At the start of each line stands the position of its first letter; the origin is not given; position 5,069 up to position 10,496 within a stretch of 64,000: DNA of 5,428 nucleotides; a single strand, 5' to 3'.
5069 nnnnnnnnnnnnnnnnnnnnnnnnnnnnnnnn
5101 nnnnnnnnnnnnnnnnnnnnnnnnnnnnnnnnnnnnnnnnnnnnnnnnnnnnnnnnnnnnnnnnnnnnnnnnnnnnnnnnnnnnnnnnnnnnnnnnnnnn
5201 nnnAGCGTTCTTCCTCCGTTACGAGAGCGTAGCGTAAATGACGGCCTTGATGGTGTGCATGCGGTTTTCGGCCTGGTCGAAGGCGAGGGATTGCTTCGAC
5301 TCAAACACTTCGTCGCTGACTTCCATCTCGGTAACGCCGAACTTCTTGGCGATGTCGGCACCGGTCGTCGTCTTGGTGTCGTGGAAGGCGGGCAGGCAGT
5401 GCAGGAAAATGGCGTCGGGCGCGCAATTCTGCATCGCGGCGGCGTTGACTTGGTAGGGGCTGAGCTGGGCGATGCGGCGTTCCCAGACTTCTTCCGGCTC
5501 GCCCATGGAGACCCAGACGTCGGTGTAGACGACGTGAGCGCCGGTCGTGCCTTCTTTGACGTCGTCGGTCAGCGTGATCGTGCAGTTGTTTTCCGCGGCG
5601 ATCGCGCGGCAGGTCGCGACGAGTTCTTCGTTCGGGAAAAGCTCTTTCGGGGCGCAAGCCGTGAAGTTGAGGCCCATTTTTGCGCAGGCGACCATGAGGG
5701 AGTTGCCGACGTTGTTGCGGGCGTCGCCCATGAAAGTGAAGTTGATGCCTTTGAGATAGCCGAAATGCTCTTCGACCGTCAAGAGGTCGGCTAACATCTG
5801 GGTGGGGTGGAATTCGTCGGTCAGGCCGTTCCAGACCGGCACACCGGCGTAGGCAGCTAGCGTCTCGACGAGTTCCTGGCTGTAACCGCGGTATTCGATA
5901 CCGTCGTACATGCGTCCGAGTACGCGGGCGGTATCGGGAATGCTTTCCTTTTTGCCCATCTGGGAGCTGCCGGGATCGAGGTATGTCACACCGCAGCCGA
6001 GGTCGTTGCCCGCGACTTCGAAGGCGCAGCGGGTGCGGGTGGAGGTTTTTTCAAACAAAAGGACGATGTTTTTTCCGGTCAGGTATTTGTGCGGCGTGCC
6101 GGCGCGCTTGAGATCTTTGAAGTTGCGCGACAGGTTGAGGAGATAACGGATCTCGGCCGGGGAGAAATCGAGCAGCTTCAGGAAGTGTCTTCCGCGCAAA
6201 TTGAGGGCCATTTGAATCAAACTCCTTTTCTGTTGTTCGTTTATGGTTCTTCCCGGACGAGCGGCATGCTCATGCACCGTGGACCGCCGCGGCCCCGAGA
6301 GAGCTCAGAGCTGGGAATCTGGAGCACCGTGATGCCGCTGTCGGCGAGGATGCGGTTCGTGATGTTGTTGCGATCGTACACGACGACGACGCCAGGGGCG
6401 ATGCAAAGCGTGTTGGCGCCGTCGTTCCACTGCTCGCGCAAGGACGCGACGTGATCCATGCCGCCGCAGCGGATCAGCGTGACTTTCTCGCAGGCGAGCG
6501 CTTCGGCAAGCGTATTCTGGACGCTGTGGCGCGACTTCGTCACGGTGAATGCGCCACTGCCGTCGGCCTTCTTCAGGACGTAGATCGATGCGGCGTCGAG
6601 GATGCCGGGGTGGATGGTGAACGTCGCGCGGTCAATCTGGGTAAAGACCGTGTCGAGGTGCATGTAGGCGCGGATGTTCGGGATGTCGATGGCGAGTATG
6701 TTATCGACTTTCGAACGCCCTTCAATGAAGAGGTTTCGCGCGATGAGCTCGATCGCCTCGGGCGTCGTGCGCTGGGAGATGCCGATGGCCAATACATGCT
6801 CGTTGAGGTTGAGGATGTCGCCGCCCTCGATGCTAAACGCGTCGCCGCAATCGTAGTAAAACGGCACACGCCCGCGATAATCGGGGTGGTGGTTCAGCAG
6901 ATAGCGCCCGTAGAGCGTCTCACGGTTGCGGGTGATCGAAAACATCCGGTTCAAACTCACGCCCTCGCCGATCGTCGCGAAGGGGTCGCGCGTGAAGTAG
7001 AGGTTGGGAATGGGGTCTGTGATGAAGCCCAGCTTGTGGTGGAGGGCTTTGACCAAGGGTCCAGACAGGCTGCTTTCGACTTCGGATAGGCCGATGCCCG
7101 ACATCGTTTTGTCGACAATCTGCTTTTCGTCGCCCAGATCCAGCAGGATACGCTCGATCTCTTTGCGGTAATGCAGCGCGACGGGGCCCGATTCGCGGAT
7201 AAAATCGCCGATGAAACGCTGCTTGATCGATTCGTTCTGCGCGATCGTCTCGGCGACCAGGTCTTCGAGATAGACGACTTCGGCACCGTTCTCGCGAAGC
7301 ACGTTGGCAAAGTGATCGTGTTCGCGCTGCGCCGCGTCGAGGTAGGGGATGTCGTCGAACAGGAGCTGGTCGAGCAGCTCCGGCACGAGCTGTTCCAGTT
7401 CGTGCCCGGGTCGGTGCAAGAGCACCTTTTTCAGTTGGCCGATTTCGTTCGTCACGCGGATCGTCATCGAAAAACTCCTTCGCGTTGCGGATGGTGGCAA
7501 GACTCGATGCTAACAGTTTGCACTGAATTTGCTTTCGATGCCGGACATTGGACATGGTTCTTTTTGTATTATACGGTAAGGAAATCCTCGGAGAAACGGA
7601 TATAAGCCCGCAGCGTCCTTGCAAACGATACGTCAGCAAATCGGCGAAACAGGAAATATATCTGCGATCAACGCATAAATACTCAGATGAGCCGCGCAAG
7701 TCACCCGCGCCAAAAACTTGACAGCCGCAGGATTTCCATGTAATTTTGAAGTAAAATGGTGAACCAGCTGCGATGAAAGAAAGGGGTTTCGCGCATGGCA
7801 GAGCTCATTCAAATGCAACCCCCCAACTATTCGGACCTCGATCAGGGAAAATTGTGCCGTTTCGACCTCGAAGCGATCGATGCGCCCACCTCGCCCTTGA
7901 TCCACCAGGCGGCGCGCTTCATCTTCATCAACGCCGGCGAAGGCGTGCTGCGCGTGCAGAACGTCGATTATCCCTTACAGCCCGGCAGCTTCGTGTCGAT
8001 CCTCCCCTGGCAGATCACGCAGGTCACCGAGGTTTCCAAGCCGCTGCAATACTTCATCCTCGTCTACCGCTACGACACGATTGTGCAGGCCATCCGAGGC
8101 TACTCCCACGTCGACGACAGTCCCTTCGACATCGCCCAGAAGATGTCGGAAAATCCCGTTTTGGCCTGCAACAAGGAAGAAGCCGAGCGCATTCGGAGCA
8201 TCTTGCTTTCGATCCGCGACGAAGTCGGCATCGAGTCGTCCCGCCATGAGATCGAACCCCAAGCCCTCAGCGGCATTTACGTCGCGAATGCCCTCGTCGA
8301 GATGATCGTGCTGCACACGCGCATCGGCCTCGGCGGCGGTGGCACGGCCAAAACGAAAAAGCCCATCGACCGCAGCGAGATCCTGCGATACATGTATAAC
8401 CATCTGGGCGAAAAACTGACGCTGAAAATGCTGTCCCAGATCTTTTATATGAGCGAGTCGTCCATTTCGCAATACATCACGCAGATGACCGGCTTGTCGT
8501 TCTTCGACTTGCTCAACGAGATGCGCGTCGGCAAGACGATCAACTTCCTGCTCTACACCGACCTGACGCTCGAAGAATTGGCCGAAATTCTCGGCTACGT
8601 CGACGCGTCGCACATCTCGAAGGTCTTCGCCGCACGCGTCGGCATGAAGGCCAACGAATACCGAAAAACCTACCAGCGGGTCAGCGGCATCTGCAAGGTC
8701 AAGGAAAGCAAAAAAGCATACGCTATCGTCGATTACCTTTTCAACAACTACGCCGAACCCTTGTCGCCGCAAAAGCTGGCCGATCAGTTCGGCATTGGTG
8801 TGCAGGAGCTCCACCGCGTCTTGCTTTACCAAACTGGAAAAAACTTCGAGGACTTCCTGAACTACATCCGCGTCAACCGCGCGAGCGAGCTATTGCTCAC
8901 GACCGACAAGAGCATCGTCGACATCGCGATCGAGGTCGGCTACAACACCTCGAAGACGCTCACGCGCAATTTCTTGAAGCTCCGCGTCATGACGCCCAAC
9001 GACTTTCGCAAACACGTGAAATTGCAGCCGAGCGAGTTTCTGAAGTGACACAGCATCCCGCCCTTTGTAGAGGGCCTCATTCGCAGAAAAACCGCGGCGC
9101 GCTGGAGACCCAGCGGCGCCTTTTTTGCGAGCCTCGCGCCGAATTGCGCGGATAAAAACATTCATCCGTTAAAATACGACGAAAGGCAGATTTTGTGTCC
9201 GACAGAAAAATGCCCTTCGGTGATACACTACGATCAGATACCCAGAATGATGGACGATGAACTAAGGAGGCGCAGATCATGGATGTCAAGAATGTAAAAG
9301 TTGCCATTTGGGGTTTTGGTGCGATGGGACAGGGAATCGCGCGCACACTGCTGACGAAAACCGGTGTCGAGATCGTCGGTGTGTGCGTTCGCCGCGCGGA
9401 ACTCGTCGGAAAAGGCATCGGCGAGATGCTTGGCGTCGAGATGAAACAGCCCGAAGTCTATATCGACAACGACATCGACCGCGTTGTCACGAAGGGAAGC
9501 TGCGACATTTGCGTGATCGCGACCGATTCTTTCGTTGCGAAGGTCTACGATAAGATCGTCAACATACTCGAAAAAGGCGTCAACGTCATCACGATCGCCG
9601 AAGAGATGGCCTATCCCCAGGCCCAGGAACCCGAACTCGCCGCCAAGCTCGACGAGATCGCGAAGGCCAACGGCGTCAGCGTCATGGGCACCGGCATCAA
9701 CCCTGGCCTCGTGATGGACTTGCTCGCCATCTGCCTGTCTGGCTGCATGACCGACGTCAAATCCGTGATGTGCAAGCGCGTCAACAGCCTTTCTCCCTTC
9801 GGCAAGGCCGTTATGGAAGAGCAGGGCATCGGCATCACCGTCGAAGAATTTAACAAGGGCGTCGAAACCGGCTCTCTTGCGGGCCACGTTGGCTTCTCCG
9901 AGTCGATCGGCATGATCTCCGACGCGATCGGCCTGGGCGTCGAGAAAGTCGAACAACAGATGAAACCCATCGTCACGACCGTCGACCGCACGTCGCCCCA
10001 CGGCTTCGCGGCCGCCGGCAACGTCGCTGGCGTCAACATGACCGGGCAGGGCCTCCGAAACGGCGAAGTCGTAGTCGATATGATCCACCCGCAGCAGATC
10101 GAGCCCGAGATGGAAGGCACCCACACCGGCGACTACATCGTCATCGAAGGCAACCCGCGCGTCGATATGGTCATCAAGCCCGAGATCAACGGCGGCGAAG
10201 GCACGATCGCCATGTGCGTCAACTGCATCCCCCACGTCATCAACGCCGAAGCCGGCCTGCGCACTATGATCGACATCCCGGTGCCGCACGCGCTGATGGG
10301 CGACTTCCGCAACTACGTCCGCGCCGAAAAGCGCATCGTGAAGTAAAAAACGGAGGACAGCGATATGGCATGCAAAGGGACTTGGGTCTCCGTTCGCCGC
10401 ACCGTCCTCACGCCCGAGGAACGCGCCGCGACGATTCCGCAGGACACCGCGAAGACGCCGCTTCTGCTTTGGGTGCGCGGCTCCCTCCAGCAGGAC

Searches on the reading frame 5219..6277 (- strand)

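Call 88: search_protein_families(library=ncbifam, proteins=[window:5219-6277:-], max_evalue=1e-10)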
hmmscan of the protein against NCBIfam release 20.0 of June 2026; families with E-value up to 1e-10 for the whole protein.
window:5219-6277:- (352 aa): 16 families
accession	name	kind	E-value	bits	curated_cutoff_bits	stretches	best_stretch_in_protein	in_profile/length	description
NF003286.0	PRK04284.1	subfamily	6.5e-152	505.4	515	1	25-351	2-330/332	ornithine carbamoyltransferase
NF009213.0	PRK12562.1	subfamily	6.3e-133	443.2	559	1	28-351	5-332/334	ornithine carbamoyltransferase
NF002470.0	PRK01713.1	equivalog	1.1e-132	442.6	545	1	23-351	1-333/334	ornithine carbamoyltransferase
TIGR00658.1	orni_carb_tr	equivalog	5.5e-125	416.5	280.85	1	30-351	1-303/304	ornithine carbamoyltransferase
NF001986.0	PRK00779.1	subfamily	7.3e-99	330.8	306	1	28-304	4-274/307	ornithine carbamoyltransferase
TIGR04384.1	putr_carbamoyl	exception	1.6e-79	267.5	500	1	31-347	1-303/330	putrescine carbamoyltransferase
NF011380.0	PRK14805.1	equivalog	2.6e-74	250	421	1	30-351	2-300/302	ornithine carbamoyltransferase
NF002032.1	PRK00856.1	equivalog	5.4e-41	140.7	263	1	30-349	1-295/297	aspartate carbamoyltransferase catalytic subunit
NF003384.0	PRK04523.1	equivalog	1.8e-36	125.9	288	1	30-349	4-331/336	N-acetylornithine carbamoyltransferase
TIGR00670.1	asp_carb_tr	equivalog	3.1e-36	125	236.95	1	30-303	1-272/304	aspartate carbamoyltransferase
NF011379.0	PRK14804.1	equivalog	1.4e-35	122.9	373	1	30-349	7-307/311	ornithine carbamoyltransferase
NF008853.0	PRK11891.1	equivalog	5.8e-24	84.5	560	1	15-297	74-358/430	aspartate carbamoyltransferase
NF006046.0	PRK08192.1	equivalog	1e-20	74.3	512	1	26-296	3-276/339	aspartate carbamoyltransferase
NF005538.0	PRK07200.1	equivalog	3.8e-18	65.7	453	1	25-257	17-274/396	knotted carbamoyltransferase YgeW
TIGR03316.1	ygeW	equivalog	1.2e-16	60.6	500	1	29-347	18-369/391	knotted carbamoyltransferase YgeW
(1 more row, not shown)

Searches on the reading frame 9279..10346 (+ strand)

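Call 88: search_protein_families(library=ncbifam, proteins=[window:9279-10346:+], max_evalue=1e-10)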
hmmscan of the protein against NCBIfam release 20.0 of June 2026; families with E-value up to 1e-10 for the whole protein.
window:9279-10346:+ (355 aa): 1 family
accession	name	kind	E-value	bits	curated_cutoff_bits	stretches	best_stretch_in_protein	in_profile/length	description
NF040740.1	ornith_Ord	equivalog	1.1e-150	501.7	400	1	6-341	1-335/335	2,4-diaminopentanoate dehydrogenase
